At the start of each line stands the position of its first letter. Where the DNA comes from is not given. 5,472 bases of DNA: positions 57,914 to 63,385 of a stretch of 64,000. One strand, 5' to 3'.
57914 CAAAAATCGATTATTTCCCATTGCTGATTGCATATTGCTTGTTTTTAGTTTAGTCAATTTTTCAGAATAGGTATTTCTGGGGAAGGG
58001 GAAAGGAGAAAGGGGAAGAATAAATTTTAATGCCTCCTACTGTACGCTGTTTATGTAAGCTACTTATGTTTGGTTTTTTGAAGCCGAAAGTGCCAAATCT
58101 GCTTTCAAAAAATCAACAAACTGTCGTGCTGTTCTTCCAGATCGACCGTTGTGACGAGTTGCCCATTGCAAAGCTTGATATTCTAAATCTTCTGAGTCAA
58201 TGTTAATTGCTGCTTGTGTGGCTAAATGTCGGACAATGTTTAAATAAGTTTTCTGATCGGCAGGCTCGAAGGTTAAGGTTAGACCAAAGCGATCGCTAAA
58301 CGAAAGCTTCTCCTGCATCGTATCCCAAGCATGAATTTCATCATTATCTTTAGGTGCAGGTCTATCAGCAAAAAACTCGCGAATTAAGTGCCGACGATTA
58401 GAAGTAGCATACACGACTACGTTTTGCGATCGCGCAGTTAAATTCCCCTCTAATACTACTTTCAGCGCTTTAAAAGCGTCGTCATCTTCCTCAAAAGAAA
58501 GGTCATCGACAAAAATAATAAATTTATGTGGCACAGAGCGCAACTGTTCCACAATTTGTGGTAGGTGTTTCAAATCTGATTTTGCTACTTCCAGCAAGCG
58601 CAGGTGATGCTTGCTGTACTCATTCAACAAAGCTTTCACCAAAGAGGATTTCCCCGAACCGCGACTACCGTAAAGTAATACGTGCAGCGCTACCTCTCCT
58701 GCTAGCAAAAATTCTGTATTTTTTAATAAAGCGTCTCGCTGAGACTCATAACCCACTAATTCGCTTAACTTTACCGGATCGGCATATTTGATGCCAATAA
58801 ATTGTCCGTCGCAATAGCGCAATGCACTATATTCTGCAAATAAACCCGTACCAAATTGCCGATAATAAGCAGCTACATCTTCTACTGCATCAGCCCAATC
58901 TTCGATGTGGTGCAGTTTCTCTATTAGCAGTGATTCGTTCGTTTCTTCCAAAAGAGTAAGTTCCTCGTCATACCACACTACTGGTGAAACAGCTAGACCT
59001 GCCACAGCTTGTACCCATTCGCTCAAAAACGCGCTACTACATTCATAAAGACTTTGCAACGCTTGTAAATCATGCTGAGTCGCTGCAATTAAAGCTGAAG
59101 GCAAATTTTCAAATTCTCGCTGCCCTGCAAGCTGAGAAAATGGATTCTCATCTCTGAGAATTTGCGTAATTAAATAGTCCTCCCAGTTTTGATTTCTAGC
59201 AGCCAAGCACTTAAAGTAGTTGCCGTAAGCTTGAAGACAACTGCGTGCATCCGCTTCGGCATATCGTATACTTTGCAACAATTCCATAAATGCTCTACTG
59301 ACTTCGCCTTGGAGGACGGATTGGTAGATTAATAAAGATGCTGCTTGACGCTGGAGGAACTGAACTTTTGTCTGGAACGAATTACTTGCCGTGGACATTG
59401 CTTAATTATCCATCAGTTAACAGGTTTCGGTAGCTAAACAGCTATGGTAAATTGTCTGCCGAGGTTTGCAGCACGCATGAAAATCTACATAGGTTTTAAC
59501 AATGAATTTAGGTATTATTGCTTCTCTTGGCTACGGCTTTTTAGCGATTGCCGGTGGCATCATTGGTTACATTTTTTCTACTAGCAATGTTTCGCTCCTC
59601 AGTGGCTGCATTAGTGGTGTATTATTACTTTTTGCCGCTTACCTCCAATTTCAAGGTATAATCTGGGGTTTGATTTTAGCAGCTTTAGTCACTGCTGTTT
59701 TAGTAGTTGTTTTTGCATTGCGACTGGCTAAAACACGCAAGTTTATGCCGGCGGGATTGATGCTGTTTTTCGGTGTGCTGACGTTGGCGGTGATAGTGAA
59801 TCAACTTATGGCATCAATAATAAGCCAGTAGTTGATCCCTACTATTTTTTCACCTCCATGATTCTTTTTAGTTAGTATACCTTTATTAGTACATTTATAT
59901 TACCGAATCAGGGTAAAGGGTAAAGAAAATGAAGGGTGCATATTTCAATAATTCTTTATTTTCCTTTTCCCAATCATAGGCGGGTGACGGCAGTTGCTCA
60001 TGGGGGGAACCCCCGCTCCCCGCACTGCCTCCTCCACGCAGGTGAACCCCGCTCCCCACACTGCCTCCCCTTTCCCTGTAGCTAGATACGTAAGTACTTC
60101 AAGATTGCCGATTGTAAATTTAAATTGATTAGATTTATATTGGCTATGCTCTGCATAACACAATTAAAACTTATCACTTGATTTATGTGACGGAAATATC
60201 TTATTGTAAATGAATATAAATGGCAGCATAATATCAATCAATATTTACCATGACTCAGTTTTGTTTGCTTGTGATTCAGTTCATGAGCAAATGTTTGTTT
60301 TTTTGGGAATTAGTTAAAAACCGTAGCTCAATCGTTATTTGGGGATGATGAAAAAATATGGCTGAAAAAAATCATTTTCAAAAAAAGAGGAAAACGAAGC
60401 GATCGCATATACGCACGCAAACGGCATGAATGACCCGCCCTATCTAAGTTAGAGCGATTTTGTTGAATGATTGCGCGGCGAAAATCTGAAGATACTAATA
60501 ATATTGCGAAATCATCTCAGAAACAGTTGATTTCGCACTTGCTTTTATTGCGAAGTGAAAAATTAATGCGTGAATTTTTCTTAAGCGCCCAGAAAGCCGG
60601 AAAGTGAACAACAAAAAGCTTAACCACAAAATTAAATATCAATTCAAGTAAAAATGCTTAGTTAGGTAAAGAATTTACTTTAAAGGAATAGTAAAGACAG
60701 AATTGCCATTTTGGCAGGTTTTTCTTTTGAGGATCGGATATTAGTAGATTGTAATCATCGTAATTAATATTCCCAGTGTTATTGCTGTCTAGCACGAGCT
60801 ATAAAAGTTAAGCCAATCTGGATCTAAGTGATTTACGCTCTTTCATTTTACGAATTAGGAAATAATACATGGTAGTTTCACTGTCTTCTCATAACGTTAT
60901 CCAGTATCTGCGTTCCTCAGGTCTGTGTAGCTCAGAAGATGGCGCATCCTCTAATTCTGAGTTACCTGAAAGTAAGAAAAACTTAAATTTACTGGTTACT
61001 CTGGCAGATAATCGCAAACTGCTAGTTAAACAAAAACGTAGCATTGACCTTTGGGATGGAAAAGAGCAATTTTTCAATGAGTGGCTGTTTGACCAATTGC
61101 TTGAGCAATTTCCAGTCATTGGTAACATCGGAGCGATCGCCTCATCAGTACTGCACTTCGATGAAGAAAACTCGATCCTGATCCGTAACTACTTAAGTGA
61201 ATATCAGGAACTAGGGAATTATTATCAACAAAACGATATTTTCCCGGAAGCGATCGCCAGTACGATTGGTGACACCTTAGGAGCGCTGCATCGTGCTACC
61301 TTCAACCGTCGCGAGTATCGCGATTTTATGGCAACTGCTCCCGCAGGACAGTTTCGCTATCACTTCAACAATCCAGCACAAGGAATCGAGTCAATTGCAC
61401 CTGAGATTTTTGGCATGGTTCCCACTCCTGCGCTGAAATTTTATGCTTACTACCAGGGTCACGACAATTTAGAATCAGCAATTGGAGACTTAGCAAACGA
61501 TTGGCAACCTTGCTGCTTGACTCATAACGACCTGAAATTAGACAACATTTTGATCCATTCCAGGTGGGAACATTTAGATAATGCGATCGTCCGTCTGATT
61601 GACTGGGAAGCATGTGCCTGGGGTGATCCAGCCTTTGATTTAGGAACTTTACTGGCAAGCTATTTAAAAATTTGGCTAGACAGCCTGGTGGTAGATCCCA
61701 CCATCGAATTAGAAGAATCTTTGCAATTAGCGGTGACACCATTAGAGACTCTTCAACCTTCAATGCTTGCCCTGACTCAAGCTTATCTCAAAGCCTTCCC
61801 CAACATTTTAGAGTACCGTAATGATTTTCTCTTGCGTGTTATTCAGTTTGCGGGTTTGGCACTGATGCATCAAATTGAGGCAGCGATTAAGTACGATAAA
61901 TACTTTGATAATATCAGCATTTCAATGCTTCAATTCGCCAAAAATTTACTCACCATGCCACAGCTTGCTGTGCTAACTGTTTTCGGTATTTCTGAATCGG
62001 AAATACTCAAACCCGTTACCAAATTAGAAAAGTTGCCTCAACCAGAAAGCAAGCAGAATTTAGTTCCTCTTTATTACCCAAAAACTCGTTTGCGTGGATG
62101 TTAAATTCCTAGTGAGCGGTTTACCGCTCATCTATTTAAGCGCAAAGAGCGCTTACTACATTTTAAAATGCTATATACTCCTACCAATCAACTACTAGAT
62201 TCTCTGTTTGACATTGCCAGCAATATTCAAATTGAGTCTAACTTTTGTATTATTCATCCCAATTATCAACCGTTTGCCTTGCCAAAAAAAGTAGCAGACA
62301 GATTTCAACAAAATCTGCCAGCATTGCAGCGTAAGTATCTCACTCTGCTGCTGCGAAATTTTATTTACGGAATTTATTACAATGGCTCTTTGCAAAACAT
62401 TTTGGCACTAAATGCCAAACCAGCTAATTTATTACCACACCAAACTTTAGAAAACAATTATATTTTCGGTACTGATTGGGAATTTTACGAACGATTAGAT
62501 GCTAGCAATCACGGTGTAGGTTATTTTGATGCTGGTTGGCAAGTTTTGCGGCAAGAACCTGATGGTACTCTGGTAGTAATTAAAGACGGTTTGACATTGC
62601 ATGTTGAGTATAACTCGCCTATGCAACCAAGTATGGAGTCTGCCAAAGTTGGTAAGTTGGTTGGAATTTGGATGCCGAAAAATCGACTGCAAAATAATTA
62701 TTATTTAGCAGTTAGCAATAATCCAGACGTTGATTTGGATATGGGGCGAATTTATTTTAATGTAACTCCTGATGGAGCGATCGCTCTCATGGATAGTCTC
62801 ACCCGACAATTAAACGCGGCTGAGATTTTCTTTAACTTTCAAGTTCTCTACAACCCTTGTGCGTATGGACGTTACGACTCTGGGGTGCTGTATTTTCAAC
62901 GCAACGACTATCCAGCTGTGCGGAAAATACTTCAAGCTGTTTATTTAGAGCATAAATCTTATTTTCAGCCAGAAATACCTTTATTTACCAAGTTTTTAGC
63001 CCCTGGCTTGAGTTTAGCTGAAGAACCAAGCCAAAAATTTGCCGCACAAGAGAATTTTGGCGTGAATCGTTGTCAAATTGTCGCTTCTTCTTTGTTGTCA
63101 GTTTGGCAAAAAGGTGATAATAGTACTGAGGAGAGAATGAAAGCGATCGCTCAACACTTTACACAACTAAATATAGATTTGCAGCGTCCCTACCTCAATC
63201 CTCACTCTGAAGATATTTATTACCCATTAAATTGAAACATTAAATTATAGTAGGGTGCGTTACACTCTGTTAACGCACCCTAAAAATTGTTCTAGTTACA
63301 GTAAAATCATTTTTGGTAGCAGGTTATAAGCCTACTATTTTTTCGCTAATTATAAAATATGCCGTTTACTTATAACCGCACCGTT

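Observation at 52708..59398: Four-gene helicase/ATPase cluster next to tRNA-Ala: DUF815 AAA ATPase, membrane coiled-coil protein, BrxD-like ATPase and Lhr-like helicase - a candidate undescribed defense system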

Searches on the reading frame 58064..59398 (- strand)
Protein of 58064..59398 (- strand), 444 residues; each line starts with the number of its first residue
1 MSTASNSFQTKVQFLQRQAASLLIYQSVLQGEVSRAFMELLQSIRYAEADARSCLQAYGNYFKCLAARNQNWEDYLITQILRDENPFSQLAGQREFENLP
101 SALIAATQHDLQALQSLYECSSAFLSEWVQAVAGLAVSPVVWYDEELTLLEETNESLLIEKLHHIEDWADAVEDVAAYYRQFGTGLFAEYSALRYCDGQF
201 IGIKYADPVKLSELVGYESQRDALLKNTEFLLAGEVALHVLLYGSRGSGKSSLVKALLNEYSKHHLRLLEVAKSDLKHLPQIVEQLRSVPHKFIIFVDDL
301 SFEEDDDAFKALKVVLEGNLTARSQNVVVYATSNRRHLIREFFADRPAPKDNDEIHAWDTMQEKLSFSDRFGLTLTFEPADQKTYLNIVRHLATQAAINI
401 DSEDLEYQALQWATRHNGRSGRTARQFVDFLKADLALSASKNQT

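Call 3: search_protein_families(library=pfam, proteins=[window:58064-59398:-], max_evalue=0.01)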
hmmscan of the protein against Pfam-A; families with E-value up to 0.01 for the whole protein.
window:58064-59398:- (444 aa): 13 families
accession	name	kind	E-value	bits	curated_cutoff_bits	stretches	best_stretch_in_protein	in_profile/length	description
PF05673.19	DUF815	-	2.4e-95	318.9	23.8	1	195-433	8-247/249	Protein of unknown function (DUF815)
PF00004.35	AAA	-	2.8e-07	31.5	21.2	1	240-341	1-116/131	ATPase family associated with various cellular activities (AAA)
PF13191.12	AAA_16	-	1.5e-06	29.3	32.6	1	214-286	2-73/167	AAA ATPase domain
PF07693.20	KAP_NTPase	-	0.0001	22.1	20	1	238-324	21-83/293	KAP family P-loop domain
PF13173.12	AAA_14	-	0.00012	22.5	27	1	240-340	5-105/129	AAA domain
PF20720.3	nSTAND3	-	0.00015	21.9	27.2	1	239-300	19-74/155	Novel STAND NTPase 3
PF01637.24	ATPase_2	-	0.00031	21.1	33.2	1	221-317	4-103/225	ATPase domain predominantly from Archaea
PF12775.13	AAA_7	-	0.00063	19.8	25.8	0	238-274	34-70/181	P-loop containing dynein motor region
PF13401.12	AAA_22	-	0.0016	19.2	27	1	238-291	6-33/130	AAA domain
PF01935.23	DUF87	-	0.0018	18.9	23.2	0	237-366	23-155/220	Helicase HerA, central domain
PF00005.33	ABC_tran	-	0.0059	17.7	25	0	240-292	14-67/137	ABC transporter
PF25201.1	nSTAND6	-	0.0073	16.8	27.7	0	221-275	4-56/148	Novel STAND NTPase 6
PF04670.18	Gtr1_RagA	-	0.008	16.1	22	0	240-273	2-35/232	Gtr1/RagA G protein conserved region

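Call 4: search_protein_families(library=padloc, proteins=[window:58064-59398:-], max_evalue=0.01)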
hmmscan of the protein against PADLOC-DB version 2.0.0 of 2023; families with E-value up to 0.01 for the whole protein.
window:58064-59398:- (444 aa): 2 families
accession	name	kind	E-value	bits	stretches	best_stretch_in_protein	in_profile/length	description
PDLC04140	mad8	-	0.0003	18.4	1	239-323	29-114/314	mads_8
PDLC00071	GajA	-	0.0057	13.5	1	242-325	28-108/588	AAA ATPase domain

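Call 5: search_protein_families(library=ncbifam, proteins=[window:58064-59398:-], max_evalue=0.01)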
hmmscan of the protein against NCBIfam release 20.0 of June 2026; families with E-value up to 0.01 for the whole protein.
window:58064-59398:- (444 aa): 10 families
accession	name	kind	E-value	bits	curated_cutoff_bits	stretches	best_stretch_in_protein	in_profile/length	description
NF003229.0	PRK04195.1-5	equivalog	2.8e-06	26.3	280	1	203-282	9-86/413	replication factor C large subunit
NF003230.0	PRK04195.1-6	equivalog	1.4e-05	23.9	441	1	207-284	9-86/494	replication factor C large subunit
TIGR03420.1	DnaA_homol_Hda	equivalog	2.2e-05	24.1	194.8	1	220-309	21-108/226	DnaA regulatory inactivator Hda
NF003226.0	PRK04195.1-1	equivalog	0.00013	21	588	1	208-282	10-82/405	replication factor C large subunit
TIGR02928.1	TIGR02928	subfamily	0.00077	18.4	181.3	1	213-264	16-67/366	orc1/cdc6 family replication initiation protein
NF000868.0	PRK00080.1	equivalog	0.0011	17.9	282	0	234-299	48-110/330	Holliday junction branch migration DNA helicase RuvB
NF000355.4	ribo_prot_ABC_F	equivalog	0.0018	17.2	380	1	218-287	322-389/499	ribosomal protection-like ABC-F family protein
NF009067.0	PRK12402.1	equivalog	0.0036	16.3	317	0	208-265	11-64/340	replication factor C small subunit 2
TIGR00635.1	ruvB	equivalog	0.005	15.9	299.05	0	235-300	28-90/305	Holliday junction branch migration DNA helicase RuvB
TIGR02324.1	CP_lyasePhnL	equivalog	0.0099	15.3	256.3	0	239-282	36-79/224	phosphonate C-P lyase system protein PhnL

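Call 18: find_homologous_proteins(query=window:58064-59398:-)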
Query window:58064-59398:- (444 aa): 6708 proteins with E <= 0.001 among 8000 candidates; the best 120 are listed.
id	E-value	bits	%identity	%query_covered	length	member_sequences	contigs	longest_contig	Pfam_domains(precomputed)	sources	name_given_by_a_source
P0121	6.3e-284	959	98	100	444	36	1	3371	PF00004.36,PF05673.20,PF13191.13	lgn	-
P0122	6.4e-232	788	82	100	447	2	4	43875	PF00004.36,PF05673.20,PF20720.4,PF13191.13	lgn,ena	-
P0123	3.0e-229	779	81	100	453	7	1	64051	PF00004.36,PF05673.20,PF13191.13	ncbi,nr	ncbi:DUF815 domain-containing protein [Nostoc sp. B(2019)]|nr:DUF815 domain-containing protein [Nost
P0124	2.1e-225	766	79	100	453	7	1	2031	PF00004.36,PF05673.20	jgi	jgi:uncharacterized protein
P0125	2.6e-225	766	79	100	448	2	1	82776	PF00004.36,PF05673.20,PF13191.13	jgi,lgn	-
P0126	7.0e-225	764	80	97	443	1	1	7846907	PF00004.36,PF05673.20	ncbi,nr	ncbi:AAA+ family ATPase [Nostocales cyanobacterium HT-58-2]|nr:AAA+ family ATPase [Nostocales cyanob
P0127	9.6e-225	764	79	100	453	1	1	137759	PF00004.36,PF05673.20,PF20720.4,PF13191.13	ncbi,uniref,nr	ncbi:ATP-binding protein [Komarekiella sp. 'clone 1']|uniref:ATP-binding protein n=1 Tax=Komarekiell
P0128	3.1e-224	762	80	100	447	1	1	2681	PF00004.36,PF05673.20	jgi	jgi:uncharacterized protein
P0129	6.2e-224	761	79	97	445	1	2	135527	PF00004.36,PF05673.20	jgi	jgi:uncharacterized protein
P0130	6.4e-224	761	80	100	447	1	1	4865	PF00004.36,PF05673.20,PF13191.13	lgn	-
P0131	6.6e-224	761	78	100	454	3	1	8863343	PF00004.36,PF05673.20,PF13191.13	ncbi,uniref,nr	ncbi:ATP-binding protein [Desmonostoc muscorum LEGE 12446]|uniref:ATP-binding protein n=1 Tax=Desmon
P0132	7.0e-224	761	79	100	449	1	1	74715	PF00004.36,PF05673.20,PF13191.13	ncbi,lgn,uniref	ncbi:MAG: ATP-binding protein [Nostoc sp.]|uniref:ATP-binding protein n=1 Tax=Nostoc sp. TaxID=1180 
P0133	7.3e-224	761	79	97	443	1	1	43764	PF00004.36,PF05673.20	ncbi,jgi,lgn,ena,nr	ncbi:MAG: ATP-binding protein [Iphinoe sp. HA4291-MV1]|jgi:hypothetical protein|nr:ATP-binding prote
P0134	8.3e-224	761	80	100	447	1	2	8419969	PF00004.36,PF05673.20,PF13191.13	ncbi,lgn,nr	ncbi:hypothetical protein NIES4103_68300 [Nostoc sp. NIES-4103]|nr:hypothetical protein NIES4103_683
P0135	1.4e-223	760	79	100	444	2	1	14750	PF00004.36,PF05673.20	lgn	-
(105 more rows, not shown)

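Call 26: search_solved_structures(query=window:58064-59398:-, max_evalue=0.01)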
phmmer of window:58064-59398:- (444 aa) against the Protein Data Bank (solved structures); distinct sequences matched with E-value up to 0.01: 0.

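Call 61: search_dna_similar(query=window:58064-59398:-, collection=plasmids, mode=protein, max_rows=25)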
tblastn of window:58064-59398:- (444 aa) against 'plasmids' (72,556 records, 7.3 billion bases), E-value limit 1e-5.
Records with a match: 125; places in all: 130; records where one place covers at least 80% of the query: 0.
Best place of each record, by identity: <60% 125.
By first word of the organism name: Acinetobacter 103; Azospirillum 7; Burkholderia 5; Sinorhizobium 4; Neisseria 2; Pusillibacter 1; Sphingomonas 1; Shinella 1; Proteus 1.
By predicted mobility (MOB-suite, as given by PLSDB): conjugative 80; non-mobilizable 34; mobilizable 11.
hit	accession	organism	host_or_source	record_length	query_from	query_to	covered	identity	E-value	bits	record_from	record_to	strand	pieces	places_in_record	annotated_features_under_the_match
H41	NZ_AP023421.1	Pusillibacter faecalis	Homo sapiens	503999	178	433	58%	44.6%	1e-61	223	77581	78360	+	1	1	ATP-binding protein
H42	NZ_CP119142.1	Neisseria gonorrhoeae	Homo sapiens,whole organism,synovial ...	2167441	207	427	50%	49.6%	2e-52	197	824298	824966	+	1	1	none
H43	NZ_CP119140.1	Neisseria gonorrhoeae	Homo sapiens,whole organism,blood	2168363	207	427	50%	49.6%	2e-52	197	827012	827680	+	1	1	none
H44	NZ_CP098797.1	Acinetobacter baumannii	Homo sapiens,blood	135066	191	427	53%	41.7%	5e-50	189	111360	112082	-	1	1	ATP-binding protein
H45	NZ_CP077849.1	Acinetobacter baumannii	Homo sapiens,Rectal swab_P28_BU14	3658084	191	427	53%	41.7%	5e-50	189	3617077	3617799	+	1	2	none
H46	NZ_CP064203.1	Acinetobacter baumannii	Homo sapiens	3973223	191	427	53%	41.7%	5e-50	189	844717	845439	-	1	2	none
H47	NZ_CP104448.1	Acinetobacter baumannii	Homo sapiens,sputum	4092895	191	427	53%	41.7%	5e-50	189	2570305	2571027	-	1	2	none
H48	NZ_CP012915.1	Azospirillum brasilense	Digitaria eriantha,microbe,root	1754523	209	435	51%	41.9%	5e-46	178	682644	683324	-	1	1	none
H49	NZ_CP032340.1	Azospirillum brasilense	soil sample,Agricultural field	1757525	209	435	51%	41.9%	5e-46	178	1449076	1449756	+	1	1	none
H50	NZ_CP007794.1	Azospirillum argentinense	Triticum aestivum L.,Root,wheat ...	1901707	209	435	51%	41.9%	5e-46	178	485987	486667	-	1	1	record has no annotation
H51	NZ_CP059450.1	Azospirillum brasilense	Prokaryotes,soil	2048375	209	435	51%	41.9%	6e-46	177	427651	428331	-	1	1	none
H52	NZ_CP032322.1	Azospirillum argentinense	soil sample,Agricultural field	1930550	209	435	51%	41.9%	9e-46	177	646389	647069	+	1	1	record has no annotation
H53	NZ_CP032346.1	Azospirillum brasilense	soil sample,Agricultural field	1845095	209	435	51%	41.9%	9e-46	177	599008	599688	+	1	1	record has no annotation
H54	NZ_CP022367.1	Azospirillum sp. TSH58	single cell,paddy soils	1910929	209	435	51%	41.9%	2e-45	176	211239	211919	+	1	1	record has no annotation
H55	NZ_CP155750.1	Sphingomonas parapaucimobilis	Chinese cabbage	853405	208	442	53%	40.0%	1e-34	144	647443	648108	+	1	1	ATP-binding protein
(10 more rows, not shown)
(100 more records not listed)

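Call 71: predict_structure(alignment_id=A3)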
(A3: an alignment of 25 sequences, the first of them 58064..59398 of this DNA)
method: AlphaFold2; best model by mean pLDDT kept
length: 444 residues; sequences in the alignment: 25
mean_pLDDT: 51.6   pTM: 0.40
mean pLDDT of the five models: 51.6, 50.8, 50.6, 42.4, 41.7
residues with pLDDT >= 90: 4; 70-90: 75; 50-70: 125; < 50: 240
segments of 3 or more residues with pLDDT < 50: 1-30, 45-55, 65-177, 179-184, 233-248, 320-324, 332-380, 442-444
pLDDT, mean of each block of 10 residues (from residue 1): 38 38 34 54 47 49 46 34 31 31 35 42 44 37 31 41 44 48 57 74 60 59 53 45 46 62 65 75 71 59 62 61 51 40 38 35 32 33 77 83 89 70 76 77 42
secondary structure, 60 per line:
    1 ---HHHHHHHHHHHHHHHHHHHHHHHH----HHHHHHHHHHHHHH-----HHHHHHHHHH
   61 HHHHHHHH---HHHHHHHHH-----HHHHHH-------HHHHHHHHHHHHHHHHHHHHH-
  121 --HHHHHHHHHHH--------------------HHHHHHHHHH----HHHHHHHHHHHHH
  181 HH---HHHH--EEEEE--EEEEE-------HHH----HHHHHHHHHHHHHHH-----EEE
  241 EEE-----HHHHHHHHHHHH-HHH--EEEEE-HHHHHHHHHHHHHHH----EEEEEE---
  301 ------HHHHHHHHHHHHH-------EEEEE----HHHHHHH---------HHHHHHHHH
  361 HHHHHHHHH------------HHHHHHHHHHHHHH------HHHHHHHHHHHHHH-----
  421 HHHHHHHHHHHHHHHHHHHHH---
elements in order: H4-27 H32-45 H51-68 H72-80 H86-91 H99-119 H123-133 H154-163 H168-182 H186-189 E192-196 E199-203 H218-232 E238-243 H249-260 E267-271 H273-287 E292-297 H307-319 E327-331 H336-342 H352-369 H382-395 H402-415 H421-441

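Call 72: search_solved_structures(query=A3, max_evalue=1)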
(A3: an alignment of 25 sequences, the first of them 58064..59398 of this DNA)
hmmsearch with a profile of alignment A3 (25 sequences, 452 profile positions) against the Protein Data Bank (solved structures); distinct sequences matched with E-value up to 1: 66 (the best 60 are shown).
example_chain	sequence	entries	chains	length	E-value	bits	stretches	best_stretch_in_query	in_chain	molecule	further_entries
5uar_A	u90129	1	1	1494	0.0038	19.1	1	218-306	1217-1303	Cystic fibrosis transmembrane conductance regulator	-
5w81_A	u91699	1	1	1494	0.0038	19.1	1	218-306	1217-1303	Cystic fibrosis transmembrane conductance regulator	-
5vhj_B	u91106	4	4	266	0.011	17.6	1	244-304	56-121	26S proteasome regulatory subunit 4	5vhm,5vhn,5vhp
5vho_B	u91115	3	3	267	0.011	17.6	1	244-304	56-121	26S proteasome regulatory subunit 4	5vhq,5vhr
5vhf_B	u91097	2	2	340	0.017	17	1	244-304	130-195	26S proteasome regulatory subunit 4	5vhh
5vft_B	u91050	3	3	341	0.017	17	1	244-304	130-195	26S proteasome regulatory subunit 4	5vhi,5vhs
5vfu_B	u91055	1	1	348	0.018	16.9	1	244-304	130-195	26S protease regulatory subunit 4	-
5vfs_B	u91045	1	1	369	0.019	16.8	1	244-304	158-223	26S proteasome regulatory subunit 4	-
5vfp_B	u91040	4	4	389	0.021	16.7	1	244-304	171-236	26S proteasome regulatory subunit 4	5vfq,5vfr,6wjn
5m32_d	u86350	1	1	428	0.024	16.5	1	244-304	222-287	26S protease regulatory subunit 4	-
7qxu_B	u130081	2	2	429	0.024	16.5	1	244-304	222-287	26S proteasome regulatory subunit 4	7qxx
7qxw_B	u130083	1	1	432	0.025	16.4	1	244-304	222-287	26S proteasome regulatory subunit 4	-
12bm_B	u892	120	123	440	0.025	16.4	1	244-304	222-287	26S proteasome regulatory subunit 4 | 26S protease regulatory subunit 4 | Rpt2, NP_002793.2 (26SHA chain B)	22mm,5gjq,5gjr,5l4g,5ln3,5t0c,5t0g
8amz_I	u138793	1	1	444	0.032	16.1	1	244-304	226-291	AAA domain-containing protein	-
5w0t_A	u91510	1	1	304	0.034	16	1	243-304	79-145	Protein MSP1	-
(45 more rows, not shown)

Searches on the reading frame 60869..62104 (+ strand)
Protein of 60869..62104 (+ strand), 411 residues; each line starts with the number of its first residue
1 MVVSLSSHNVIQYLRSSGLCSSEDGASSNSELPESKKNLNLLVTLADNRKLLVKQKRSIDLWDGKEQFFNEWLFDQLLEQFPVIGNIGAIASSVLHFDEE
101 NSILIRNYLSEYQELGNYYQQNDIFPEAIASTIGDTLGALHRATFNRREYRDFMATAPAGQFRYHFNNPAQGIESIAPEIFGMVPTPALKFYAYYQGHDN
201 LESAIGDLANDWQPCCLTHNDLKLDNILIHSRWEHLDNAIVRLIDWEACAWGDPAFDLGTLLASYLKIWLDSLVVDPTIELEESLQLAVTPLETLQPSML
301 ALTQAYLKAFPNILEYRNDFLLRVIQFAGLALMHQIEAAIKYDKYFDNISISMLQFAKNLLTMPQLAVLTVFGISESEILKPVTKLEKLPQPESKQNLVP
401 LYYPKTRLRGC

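Call 3: search_protein_families(library=pfam, proteins=[window:60869-62104:+], max_evalue=0.01)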
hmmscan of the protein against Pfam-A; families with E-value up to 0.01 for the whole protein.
window:60869-62104:+ (411 aa): 5 families
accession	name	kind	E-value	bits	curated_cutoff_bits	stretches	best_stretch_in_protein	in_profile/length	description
PF01636.29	APH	-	1.4e-12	48.3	23.2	1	37-273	10-220/239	Phosphotransferase enzyme family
PF01633.27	Choline_kinase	-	8.1e-07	29.1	29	1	119-262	78-204/300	Choline/ethanolamine kinase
PF02958.26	EcKL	-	3.2e-05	23.8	22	1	213-265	213-264/294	Ecdysteroid kinase-like family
PF07914.17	DUF1679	-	0.0033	16.8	24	1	217-266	270-318/414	Uncharacterized oxidoreductase dhs-27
PF06293.20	Kdo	-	0.01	15.8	21.3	0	100-146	90-140/207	Lipopolysaccharide kinase (Kdo/WaaP) family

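Call 74: search_protein_families(library=padloc, proteins=[window:60869-62104:+], max_evalue=0.00001)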
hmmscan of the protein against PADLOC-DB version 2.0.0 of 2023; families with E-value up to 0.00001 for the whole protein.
window:60869-62104:+ (411 aa): 0 families

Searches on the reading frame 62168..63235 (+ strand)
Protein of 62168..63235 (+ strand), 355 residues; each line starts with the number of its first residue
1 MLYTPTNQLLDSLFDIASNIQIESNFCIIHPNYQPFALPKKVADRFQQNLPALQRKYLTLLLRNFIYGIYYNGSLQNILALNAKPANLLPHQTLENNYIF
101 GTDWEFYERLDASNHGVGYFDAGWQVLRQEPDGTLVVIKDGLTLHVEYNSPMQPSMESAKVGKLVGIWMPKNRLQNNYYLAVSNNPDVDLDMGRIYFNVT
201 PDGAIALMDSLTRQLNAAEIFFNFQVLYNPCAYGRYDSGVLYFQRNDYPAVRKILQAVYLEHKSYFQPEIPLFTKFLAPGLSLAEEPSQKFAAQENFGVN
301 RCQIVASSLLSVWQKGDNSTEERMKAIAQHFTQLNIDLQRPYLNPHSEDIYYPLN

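Call 3: search_protein_families(library=pfam, proteins=[window:62168-63235:+], max_evalue=0.01)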
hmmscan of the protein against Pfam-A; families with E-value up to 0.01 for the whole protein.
window:62168-63235:+ (355 aa): 1 family
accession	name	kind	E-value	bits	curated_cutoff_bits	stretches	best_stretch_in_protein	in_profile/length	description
PF17914.6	HopA1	-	2.6e-59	200.4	22.7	1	169-343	1-170/170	HopA1 effector protein family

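Call 74: search_protein_families(library=padloc, proteins=[window:62168-63235:+], max_evalue=0.00001)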
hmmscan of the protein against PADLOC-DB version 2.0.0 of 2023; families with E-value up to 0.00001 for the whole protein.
window:62168-63235:+ (355 aa): 0 families
